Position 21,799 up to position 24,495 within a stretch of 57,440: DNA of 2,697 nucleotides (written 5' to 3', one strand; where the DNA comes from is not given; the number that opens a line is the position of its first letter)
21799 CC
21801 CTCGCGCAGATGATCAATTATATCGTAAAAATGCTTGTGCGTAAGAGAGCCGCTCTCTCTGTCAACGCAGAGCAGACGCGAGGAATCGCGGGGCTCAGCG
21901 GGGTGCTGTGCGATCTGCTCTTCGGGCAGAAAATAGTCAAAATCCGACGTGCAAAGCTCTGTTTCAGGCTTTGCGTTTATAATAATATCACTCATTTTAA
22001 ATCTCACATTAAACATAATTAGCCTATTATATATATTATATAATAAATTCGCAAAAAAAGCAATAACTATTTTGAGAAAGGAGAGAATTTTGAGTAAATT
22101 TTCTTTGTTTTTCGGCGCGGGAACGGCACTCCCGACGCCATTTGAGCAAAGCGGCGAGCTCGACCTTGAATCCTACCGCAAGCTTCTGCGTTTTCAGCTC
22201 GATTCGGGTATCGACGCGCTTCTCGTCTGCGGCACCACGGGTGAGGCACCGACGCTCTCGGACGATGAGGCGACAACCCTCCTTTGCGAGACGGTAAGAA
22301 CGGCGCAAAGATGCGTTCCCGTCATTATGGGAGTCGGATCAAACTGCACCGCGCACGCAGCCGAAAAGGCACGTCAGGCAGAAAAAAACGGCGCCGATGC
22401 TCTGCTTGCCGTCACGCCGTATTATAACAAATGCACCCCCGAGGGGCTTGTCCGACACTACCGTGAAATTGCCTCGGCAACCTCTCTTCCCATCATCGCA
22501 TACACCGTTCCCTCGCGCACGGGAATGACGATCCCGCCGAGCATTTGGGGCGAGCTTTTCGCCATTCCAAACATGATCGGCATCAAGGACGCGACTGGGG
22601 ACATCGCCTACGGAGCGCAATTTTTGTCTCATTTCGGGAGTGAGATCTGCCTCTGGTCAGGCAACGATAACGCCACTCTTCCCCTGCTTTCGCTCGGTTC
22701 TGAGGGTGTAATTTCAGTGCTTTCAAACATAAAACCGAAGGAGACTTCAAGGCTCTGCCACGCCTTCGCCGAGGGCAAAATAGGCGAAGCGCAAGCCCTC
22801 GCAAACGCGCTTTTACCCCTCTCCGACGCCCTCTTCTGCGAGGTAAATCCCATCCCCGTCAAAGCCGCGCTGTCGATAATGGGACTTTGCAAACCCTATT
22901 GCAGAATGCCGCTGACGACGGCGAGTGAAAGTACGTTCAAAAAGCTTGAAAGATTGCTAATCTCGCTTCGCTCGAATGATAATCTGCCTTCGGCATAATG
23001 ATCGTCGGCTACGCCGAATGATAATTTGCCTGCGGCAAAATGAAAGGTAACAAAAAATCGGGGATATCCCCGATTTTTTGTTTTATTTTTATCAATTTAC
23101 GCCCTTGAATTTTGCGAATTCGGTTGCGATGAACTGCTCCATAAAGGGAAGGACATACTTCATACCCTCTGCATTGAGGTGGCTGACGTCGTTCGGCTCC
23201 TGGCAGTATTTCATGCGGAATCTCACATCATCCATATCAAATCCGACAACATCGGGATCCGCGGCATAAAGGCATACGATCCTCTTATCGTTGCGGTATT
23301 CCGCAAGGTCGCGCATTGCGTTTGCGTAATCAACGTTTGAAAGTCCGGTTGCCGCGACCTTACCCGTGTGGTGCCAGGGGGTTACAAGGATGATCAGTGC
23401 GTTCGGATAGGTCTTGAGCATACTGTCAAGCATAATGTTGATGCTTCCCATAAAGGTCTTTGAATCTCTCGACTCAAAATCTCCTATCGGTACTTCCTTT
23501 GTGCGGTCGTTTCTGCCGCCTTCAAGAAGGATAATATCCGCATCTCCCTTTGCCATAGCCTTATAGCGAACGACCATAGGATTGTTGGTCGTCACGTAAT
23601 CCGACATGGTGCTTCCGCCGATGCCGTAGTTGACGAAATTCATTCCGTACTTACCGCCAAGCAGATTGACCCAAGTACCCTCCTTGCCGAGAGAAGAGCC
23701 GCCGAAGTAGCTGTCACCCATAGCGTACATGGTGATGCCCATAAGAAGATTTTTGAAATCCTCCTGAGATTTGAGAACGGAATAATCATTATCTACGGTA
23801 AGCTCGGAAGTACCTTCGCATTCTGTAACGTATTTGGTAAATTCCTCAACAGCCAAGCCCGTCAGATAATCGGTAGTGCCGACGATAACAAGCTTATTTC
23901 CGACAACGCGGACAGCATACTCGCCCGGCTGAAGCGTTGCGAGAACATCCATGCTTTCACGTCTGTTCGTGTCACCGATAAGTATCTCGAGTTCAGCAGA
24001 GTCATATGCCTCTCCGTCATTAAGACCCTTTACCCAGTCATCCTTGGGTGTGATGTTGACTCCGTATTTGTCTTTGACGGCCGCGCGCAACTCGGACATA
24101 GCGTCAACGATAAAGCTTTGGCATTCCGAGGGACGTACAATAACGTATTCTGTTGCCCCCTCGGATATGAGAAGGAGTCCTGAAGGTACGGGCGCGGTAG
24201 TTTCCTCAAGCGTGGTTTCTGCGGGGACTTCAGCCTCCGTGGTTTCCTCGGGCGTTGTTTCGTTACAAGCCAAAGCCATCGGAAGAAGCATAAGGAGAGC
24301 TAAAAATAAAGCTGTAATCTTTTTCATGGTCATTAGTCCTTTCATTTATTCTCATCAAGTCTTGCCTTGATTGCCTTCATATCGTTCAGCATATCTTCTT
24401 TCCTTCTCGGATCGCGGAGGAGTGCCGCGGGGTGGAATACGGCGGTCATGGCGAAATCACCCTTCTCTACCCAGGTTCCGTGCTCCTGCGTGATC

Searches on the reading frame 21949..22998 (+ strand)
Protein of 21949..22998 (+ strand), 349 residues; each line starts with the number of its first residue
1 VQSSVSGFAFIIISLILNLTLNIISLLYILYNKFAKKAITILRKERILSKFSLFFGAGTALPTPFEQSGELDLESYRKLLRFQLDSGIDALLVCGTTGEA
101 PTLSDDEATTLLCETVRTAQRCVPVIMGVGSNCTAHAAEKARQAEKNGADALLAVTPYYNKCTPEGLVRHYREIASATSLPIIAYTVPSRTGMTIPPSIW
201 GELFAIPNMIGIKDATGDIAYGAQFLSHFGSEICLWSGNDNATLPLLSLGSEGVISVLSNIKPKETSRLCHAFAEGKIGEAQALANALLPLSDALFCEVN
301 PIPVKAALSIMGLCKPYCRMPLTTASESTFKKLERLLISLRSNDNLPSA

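Call 29: search_protein_families(library=pfam, proteins=[window:21949-22998:+])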
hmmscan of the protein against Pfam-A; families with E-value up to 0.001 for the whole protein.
window:21949-22998:+ (349 aa): 1 family
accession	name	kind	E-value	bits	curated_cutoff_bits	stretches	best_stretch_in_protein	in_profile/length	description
PF00701.28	DHDPS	-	7.9e-90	300.9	22.1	1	56-337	4-286/289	Dihydrodipicolinate synthetase family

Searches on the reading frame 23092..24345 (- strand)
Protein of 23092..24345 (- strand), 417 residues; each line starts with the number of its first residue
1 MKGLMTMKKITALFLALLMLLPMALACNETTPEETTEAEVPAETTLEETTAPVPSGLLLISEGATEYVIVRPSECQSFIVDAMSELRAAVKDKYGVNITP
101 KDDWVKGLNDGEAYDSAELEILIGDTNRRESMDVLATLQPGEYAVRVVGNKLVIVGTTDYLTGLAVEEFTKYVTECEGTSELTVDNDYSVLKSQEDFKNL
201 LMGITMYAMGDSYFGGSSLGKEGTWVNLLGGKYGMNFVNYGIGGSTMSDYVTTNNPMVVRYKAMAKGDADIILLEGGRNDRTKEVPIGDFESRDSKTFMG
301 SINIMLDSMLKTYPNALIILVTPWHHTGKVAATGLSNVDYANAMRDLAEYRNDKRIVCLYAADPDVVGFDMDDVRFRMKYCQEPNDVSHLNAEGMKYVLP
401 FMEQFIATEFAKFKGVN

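Call 29: search_protein_families(library=pfam, proteins=[window:23092-24345:-])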
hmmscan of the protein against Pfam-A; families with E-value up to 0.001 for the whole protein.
window:23092-24345:- (417 aa): 2 families
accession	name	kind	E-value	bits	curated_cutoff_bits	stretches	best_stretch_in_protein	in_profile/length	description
PF13472.12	Lipase_GDSL_2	-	2.3e-11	44.9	32.9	1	208-395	1-176/178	GDSL-like Lipase/Acylhydrolase family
PF16255.11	Lipase_GDSL_lke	-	0.00059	19.7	29.2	1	254-320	80-149/203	GDSL-like Lipase/Acylhydrolase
